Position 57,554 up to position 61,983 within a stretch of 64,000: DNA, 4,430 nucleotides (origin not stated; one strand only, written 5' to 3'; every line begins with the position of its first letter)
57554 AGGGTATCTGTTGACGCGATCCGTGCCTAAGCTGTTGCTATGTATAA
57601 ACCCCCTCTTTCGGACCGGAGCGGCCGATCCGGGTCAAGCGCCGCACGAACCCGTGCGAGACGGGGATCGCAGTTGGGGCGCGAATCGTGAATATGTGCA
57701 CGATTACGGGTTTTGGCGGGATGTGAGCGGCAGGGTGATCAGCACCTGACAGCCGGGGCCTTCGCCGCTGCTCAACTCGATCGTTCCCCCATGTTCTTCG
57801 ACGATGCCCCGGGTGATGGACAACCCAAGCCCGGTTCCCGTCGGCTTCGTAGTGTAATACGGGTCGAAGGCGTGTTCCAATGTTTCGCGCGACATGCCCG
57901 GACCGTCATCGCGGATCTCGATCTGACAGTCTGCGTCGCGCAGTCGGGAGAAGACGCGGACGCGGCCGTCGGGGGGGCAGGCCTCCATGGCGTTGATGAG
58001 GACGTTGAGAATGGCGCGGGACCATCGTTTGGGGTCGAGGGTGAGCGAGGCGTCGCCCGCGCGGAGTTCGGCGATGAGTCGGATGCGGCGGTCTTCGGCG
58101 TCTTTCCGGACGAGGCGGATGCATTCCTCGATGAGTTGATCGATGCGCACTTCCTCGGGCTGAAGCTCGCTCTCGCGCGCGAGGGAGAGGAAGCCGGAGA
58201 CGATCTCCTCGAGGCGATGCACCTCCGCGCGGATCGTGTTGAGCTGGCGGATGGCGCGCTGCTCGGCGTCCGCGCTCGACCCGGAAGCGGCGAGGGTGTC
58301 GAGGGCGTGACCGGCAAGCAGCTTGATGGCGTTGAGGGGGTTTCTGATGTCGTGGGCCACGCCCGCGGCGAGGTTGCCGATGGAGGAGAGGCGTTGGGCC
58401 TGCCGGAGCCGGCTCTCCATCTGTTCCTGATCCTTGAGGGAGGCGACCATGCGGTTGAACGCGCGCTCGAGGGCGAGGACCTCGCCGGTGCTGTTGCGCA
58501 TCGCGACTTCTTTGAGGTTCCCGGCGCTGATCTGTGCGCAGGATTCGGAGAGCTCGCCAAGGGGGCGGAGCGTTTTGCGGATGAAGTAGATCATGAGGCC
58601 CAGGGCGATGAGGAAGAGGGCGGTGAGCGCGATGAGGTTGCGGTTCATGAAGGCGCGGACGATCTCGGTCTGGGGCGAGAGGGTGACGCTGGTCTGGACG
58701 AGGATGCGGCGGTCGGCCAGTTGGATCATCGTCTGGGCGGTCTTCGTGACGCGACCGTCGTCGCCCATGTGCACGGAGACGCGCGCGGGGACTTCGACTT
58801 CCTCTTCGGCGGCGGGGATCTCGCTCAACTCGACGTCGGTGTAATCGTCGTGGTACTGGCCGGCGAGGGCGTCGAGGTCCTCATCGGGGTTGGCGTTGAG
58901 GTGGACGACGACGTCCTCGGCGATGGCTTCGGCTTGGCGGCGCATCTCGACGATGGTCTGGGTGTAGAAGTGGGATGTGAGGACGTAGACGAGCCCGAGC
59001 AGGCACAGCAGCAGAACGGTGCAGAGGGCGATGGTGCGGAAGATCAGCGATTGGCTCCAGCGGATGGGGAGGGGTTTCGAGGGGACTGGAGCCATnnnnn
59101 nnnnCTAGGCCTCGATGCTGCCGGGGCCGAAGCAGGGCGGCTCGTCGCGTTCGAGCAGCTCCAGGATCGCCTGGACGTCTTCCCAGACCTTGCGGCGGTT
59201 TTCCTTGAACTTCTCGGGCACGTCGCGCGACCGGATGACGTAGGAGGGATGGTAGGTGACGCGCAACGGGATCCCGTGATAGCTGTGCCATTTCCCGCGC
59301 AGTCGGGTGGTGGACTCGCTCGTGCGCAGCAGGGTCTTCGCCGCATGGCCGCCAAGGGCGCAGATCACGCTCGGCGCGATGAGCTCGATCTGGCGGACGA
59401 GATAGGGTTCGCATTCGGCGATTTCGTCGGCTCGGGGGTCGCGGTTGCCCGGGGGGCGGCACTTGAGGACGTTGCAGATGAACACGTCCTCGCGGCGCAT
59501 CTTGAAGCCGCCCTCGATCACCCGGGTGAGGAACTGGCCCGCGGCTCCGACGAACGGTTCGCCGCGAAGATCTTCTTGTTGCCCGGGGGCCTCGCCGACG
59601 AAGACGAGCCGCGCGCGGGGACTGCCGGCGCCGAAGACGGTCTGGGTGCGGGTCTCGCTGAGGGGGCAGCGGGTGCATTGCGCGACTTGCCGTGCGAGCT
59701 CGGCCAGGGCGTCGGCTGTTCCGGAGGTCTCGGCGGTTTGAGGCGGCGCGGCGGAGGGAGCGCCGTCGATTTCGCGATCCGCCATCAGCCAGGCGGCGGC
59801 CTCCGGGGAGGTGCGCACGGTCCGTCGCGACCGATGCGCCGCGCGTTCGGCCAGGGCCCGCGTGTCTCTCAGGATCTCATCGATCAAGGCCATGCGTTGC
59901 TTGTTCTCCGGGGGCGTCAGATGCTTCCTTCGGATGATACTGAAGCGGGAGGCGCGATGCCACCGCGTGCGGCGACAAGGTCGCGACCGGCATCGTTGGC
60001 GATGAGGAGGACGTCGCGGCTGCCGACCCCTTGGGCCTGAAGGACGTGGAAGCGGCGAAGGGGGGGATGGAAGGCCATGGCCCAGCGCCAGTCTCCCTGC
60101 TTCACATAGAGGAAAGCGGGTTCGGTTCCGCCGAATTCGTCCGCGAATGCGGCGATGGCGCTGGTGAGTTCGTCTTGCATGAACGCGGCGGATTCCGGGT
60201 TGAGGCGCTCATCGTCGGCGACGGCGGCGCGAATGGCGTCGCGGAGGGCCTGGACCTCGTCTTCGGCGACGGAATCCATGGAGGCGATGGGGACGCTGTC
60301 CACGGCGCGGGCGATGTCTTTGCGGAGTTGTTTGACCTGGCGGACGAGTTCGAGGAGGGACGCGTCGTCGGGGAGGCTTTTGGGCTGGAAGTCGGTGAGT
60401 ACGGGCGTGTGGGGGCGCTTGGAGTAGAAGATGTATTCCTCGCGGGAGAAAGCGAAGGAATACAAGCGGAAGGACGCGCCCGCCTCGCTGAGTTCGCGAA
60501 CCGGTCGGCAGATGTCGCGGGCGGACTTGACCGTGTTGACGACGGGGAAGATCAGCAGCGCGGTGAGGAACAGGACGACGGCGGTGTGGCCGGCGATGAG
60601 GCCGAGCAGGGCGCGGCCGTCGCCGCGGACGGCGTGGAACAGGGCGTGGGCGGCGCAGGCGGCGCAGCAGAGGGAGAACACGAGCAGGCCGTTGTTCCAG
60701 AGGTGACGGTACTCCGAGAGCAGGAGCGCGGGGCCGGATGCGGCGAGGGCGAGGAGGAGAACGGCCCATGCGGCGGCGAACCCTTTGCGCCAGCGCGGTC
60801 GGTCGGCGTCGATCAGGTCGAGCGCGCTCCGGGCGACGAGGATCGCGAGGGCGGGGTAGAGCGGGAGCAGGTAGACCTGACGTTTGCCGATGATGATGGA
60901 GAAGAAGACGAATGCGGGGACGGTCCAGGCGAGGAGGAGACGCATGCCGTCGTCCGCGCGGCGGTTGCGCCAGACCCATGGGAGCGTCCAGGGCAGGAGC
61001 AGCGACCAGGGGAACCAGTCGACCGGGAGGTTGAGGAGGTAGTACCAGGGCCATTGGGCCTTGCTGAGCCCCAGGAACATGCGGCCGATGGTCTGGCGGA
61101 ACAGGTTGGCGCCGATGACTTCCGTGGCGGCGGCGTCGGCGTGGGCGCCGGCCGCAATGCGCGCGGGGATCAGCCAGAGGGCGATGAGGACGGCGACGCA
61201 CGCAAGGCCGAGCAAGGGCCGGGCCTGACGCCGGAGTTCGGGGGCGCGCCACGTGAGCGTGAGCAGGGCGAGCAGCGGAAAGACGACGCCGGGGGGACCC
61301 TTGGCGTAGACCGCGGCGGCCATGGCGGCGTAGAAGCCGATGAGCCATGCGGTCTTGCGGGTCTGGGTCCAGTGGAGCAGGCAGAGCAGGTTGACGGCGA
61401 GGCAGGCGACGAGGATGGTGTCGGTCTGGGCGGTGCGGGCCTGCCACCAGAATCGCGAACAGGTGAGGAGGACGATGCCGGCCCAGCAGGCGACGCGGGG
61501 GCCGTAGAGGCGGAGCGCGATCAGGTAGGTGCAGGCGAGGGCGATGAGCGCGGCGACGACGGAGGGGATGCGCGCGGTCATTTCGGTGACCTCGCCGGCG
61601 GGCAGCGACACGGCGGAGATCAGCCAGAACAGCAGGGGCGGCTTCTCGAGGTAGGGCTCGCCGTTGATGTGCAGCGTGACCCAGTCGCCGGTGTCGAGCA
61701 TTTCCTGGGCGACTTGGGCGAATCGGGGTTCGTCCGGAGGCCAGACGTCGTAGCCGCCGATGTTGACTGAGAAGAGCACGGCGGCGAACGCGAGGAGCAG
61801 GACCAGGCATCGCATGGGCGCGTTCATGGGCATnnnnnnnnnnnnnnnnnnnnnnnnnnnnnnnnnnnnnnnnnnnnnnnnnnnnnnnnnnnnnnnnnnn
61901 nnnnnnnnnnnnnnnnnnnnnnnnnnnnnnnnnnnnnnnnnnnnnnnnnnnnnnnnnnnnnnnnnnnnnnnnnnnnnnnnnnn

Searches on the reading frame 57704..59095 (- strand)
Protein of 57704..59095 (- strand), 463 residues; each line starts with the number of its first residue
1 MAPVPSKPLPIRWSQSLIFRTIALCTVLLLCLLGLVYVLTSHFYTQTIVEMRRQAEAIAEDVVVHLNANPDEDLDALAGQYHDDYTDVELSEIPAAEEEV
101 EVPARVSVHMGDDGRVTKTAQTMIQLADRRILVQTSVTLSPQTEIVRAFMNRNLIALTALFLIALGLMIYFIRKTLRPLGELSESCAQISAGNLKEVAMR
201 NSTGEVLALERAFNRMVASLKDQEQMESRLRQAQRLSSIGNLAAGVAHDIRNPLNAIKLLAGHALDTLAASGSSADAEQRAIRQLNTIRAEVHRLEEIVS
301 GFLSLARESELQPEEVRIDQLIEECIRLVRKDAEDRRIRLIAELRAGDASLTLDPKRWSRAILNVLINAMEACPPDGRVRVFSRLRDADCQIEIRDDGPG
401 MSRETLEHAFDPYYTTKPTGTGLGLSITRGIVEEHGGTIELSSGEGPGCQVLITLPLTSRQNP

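Call 79: search_protein_families(library=pfam, proteins=[window:57704-59095:-], max_evalue=0.0001)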
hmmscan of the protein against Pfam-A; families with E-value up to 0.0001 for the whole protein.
window:57704-59095:- (463 aa): 3 families
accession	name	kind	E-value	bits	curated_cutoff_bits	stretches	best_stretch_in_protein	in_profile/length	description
PF02518.31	HATPase_c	-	2.3e-24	86.4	26.4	1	354-458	2-110/111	Histidine kinase-, DNA gyrase B-, and HSP90-like ATPase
PF00512.31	HisKA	-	6.4e-11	42.6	26.9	1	240-308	3-63/66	His Kinase A (phospho-acceptor) domain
PF00672.30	HAMP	-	3.7e-09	37.2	25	1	171-221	2-52/53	HAMP domain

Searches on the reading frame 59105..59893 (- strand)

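Call 79: search_protein_families(library=pfam, proteins=[window:59105-59893:-], max_evalue=0.0001)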
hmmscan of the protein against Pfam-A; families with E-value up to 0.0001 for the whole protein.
window:59105-59893:- (262 aa): 1 family
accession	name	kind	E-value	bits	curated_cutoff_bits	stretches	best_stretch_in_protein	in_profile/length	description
PF03167.25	UDG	-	1.4e-36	126.1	24.3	1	87-241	1-141/141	Uracil DNA glycosylase superfamily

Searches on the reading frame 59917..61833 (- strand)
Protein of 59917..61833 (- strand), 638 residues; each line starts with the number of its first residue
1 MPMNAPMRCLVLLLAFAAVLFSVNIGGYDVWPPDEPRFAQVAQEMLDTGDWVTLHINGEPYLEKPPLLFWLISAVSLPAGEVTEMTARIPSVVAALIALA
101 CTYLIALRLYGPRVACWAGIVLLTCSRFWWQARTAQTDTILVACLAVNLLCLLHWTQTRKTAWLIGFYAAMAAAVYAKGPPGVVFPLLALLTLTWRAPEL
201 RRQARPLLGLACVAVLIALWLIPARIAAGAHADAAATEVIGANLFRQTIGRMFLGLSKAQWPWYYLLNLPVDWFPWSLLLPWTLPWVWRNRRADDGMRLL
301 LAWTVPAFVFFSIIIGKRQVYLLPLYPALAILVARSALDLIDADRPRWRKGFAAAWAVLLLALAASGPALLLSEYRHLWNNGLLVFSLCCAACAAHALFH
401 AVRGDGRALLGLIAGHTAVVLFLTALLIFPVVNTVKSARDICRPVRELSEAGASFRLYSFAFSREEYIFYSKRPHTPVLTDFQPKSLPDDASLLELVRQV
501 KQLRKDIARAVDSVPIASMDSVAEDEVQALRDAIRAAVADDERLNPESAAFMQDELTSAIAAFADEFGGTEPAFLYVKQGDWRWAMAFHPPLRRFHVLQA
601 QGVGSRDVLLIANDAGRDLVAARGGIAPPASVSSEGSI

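Call 79: search_protein_families(library=pfam, proteins=[window:59917-61833:-], max_evalue=0.0001)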
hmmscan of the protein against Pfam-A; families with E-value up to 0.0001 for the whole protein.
window:59917-61833:- (638 aa): 1 family
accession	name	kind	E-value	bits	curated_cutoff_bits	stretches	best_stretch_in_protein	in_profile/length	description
PF13231.12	PMT_2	-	9.2e-16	58.9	26.1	1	64-220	2-157/160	Dolichyl-phosphate-mannose-protein mannosyltransferase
